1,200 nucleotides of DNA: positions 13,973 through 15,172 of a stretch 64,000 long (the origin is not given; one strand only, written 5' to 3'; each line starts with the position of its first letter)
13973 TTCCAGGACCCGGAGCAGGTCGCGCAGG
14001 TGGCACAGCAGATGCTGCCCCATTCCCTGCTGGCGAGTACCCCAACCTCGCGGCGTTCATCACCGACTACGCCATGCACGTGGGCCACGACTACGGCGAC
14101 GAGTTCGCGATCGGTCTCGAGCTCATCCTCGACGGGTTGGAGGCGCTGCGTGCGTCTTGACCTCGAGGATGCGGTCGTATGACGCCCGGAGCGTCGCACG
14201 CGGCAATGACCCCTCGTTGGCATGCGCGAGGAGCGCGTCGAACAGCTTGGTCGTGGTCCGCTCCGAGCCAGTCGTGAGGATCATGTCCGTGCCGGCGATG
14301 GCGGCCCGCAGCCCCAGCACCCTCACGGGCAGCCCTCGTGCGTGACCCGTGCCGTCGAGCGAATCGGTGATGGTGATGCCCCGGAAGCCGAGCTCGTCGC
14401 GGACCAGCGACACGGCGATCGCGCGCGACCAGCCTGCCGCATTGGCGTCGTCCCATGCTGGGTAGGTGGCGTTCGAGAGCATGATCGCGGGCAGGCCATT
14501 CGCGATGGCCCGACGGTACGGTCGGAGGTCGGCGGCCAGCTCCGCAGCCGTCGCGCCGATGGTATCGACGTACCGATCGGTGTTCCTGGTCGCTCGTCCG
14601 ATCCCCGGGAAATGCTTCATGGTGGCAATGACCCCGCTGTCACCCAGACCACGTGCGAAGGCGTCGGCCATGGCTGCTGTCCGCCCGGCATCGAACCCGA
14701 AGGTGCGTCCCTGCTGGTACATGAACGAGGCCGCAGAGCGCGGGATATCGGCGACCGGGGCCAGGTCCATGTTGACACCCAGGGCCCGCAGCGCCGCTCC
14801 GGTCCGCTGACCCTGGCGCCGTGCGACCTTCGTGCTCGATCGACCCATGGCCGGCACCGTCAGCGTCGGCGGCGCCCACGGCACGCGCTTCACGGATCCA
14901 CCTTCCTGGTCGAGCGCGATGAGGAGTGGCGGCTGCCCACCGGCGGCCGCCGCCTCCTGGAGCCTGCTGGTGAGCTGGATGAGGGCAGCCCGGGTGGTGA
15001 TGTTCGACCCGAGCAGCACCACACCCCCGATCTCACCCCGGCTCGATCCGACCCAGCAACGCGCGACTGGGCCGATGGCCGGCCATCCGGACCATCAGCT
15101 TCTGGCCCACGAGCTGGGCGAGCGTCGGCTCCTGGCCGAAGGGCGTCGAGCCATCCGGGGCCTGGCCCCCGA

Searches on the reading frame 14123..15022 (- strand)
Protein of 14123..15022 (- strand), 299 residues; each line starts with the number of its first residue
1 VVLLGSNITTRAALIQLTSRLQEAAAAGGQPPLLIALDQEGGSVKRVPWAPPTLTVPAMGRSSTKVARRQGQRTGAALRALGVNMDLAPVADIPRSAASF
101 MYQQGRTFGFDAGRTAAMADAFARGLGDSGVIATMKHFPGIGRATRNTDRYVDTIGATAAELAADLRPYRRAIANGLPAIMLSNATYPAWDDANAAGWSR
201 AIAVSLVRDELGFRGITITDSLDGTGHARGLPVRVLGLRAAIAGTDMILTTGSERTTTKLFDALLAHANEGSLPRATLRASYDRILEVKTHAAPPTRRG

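Call 68: search_protein_families(library=pfam, proteins=[window:14123-15022:-], max_evalue=0.001)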
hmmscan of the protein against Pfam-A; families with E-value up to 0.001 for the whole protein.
window:14123-15022:- (299 aa): 1 family
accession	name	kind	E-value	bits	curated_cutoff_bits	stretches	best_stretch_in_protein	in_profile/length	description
PF00933.27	Glyco_hydro_3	-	6.2e-43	147.9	27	1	3-288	34-316/316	Glycosyl hydrolase family 3 N terminal domain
